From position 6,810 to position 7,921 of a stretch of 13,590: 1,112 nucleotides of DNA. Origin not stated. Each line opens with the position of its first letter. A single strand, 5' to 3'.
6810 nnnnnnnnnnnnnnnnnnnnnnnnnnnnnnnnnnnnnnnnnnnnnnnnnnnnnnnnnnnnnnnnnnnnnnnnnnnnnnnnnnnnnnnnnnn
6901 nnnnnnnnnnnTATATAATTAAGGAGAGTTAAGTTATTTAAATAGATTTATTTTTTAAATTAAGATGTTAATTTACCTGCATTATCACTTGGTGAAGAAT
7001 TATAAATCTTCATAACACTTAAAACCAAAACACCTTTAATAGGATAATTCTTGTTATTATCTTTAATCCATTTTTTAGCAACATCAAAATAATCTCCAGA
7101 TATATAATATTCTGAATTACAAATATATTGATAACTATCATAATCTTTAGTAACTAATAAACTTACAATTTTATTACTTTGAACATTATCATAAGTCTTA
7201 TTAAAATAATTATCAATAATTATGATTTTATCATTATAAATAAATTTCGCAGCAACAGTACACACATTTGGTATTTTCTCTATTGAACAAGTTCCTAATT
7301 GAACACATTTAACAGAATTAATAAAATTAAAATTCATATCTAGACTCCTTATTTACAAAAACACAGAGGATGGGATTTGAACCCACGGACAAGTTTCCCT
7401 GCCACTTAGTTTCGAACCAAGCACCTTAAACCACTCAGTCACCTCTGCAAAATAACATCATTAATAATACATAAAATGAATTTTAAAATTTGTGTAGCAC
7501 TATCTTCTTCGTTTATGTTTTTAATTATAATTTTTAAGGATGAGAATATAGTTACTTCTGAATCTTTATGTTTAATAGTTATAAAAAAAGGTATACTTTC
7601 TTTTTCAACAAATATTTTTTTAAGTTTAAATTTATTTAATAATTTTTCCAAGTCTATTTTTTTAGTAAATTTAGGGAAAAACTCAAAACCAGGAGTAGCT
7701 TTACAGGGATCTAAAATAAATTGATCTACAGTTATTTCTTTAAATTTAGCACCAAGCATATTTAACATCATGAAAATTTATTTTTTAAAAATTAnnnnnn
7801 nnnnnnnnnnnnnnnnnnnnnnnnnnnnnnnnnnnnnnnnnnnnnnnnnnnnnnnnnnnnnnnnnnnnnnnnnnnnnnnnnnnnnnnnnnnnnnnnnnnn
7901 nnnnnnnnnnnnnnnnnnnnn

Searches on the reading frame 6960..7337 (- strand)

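Call 5: search_protein_families(library=pfam, proteins=[window:6960-7337:-], max_evalue=1)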
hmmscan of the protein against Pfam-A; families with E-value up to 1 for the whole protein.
window:6960-7337:- (125 aa): 1 family
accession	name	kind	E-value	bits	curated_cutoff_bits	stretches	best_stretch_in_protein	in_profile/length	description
PF01243.27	PNPOx_N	-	1.1e-06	29.4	28.1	1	5-87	8-85/120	Pyridoxamine 5'-phosphate oxidase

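Call 52: search_protein_families(library=padloc, proteins=[window:6960-7337:-], max_evalue=0.01)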
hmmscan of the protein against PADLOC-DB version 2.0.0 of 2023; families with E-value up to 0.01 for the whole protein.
window:6960-7337:- (125 aa): 0 families

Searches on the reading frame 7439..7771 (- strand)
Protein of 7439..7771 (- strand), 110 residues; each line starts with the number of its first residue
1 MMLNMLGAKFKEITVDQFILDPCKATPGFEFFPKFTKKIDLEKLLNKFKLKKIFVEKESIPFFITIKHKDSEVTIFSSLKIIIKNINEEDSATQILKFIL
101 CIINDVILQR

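Call 5: search_protein_families(library=pfam, proteins=[window:7439-7771:-], max_evalue=1)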
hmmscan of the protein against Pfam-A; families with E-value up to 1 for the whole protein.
window:7439-7771:- (110 aa): 2 families
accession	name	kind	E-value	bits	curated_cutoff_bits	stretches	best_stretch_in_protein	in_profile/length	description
PF00352.27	TBP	-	0.0011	19.2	22.9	1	35-105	13-84/85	Transcription factor TFIID (or TATA-binding protein, TBP)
PF24406.1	nSTAND_NTPase4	-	0.36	11.4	27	1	30-60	14-44/58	Novel STAND NTPase 4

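Call 6: search_protein_families(library=ncbifam, proteins=[window:7439-7771:-], max_evalue=1)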
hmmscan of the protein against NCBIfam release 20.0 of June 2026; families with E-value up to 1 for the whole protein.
window:7439-7771:- (110 aa): 2 families
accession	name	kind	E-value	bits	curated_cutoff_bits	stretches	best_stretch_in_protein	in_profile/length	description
NF001593.0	PRK00394.1-2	subfamily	0.00024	20.6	181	1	35-103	111-180/184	TATA-box-binding protein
NF001600.0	PRK00394.2-5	equivalog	0.017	14.7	308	1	36-100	112-177/186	TATA-box-binding protein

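Call 52: search_protein_families(library=padloc, proteins=[window:7439-7771:-], max_evalue=0.01)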
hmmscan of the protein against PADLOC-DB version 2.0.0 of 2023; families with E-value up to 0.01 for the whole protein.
window:7439-7771:- (110 aa): 0 families

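Call 65: find_homologous_proteins(query=window:7439-7771:-, max_evalue=0.001)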
Query window:7439-7771:- (110 aa): 34 proteins with E <= 0.001 among 34 candidates.
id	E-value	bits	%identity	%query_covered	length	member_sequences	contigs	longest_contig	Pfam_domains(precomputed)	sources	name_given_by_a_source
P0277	3.2e-60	218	97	99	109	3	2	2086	-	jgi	jgi:ArsR family metal-binding transcriptional regulator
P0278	2.5e-51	190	85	99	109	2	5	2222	-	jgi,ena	-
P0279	8.2e-41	156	76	94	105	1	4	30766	-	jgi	jgi:ArsR family metal-binding transcriptional regulator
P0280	9.3e-27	111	58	91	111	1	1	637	PF00352.28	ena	-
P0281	1.5e-25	107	63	85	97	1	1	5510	-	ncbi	ncbi:MAG: hypothetical protein V1824_03675 [archaeon]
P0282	2.9e-25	106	53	99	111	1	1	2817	PF00352.28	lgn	-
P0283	3.5e-25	106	53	99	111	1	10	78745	-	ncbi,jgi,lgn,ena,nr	ncbi:MAG TPA: hypothetical protein PK685_02550 [archaeon]|jgi:ribonuclease HIII|nr:hypothetical prot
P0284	8.7e-25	105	55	94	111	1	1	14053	PF00352.28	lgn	-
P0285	1.6e-24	104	53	99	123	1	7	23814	PF00352.28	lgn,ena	-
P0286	1.9e-24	104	52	99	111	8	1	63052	PF00352.28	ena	-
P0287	1.9e-24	104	54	94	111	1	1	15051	PF00352.28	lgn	-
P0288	2.0e-24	103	52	99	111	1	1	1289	PF00352.28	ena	-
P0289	2.1e-24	103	52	99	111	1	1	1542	PF00352.28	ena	-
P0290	2.3e-24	103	55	85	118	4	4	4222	PF00352.28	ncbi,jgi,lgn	jgi:hypothetical protein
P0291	2.3e-24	103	52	99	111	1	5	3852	PF00352.28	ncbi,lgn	-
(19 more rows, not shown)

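Call 67: search_solved_structures(query=A4, max_evalue=10, show_alignments=2)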
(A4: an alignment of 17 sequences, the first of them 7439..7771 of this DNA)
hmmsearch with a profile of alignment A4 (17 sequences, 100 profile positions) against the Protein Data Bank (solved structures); distinct sequences matched with E-value up to 10: 36.
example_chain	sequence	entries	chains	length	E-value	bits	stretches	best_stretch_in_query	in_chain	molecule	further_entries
2z8u_A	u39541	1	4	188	8e-07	32.2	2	61-98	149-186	TATA-box-binding protein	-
1ais_A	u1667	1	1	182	0.00015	24.9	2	55-96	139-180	PROTEIN (TATA-BINDING PROTEIN)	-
1pcz_A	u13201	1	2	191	0.00021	24.4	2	56-95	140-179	TATA-BINDING PROTEIN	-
1d3u_A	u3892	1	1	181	0.00021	24.4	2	55-94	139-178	TATA-BINDING PROTEIN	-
1vtl_E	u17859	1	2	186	0.0039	20.3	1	56-97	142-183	TATA BINDING PROTEIN (TBP)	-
1vto_A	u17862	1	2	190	0.0042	20.3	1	56-97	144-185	TATA BINDING PROTEIN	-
1qn3_A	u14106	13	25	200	0.005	20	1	56-97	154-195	TRANSCRIPTION INITIATION FACTOR TFIID-1 | TATA-BOX-BINDING PROTEIN | PROTEIN (TATA BINDING PROTEIN (TBP))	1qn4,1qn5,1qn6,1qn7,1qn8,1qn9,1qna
9ow7_B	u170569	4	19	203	0.0053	19.9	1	56-97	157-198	TATA-box-binding protein 1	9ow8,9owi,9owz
4wzs_D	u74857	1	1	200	0.0068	19.6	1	27-96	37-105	ECU04_1440 protein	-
6ueo_A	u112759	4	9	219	0.007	19.6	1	56-97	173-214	TATA-box-binding protein 1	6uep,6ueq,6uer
6njq_B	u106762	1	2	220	0.0071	19.5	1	56-97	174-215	TATA-box-binding protein 1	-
1mp9_A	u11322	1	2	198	0.0072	19.5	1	49-93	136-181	TATA-binding protein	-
3eik_A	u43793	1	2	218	0.0093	19.2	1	27-96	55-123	TATA-box-binding protein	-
3oc3_C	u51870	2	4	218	0.0093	19.1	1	27-96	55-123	TRANSCRIPTION INITIATION FACTOR TFIID (TFIID-1)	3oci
1tbp_A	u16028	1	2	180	0.015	18.5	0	31-95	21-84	TATA-BINDING PROTEIN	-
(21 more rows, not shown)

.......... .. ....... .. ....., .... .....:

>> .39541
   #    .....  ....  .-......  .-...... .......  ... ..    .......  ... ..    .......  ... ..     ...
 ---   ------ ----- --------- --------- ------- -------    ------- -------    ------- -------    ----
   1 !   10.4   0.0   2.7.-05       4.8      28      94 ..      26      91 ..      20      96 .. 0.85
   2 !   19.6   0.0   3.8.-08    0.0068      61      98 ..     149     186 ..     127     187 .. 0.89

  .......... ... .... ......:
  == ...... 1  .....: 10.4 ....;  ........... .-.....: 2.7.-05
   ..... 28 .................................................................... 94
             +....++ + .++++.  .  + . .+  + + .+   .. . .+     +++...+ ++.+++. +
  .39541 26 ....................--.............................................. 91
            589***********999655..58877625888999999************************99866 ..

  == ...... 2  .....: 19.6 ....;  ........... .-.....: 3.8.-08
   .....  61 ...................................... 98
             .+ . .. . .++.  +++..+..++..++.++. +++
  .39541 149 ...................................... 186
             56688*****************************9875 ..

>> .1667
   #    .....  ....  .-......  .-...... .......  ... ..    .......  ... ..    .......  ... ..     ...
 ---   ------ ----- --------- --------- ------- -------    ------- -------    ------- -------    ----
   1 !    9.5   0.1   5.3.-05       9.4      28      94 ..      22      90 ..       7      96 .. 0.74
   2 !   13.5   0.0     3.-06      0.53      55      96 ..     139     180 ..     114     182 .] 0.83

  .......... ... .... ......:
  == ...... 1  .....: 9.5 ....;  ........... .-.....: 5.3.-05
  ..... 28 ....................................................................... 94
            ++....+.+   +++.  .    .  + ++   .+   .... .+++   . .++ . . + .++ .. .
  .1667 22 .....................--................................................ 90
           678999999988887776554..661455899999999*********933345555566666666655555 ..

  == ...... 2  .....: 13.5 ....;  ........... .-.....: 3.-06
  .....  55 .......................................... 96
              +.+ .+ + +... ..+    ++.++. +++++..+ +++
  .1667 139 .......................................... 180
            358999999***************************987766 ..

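Call 68: search_protein_families(library=pfam, alignment_id=A4, max_evalue=0.01)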
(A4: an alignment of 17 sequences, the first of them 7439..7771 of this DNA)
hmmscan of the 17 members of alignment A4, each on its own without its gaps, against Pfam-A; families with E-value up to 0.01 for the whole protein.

A. member 1, window:7439-7771:- (110 aa): 1 family
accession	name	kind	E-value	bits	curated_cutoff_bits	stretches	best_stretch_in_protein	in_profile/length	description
PF00352.27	TBP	-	0.0011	19.2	22.9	1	35-105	13-84/85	Transcription factor TFIID (or TATA-binding protein, TBP)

B. families by the number of members that match (of 17 scanned): 2 families
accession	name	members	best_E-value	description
PF00352.27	TBP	10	9.3e-06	Transcription factor TFIID (or TATA-binding protein, TBP)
PF07250.17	Glyoxal_oxid_N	2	0.0042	Glyoxal oxidase N-terminus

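Call 78: search_protein_families(library=phrogs, proteins=[window:7439-7771:-], max_evalue=0.01)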
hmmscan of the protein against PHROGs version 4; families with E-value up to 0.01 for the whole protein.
window:7439-7771:- (110 aa): 0 families
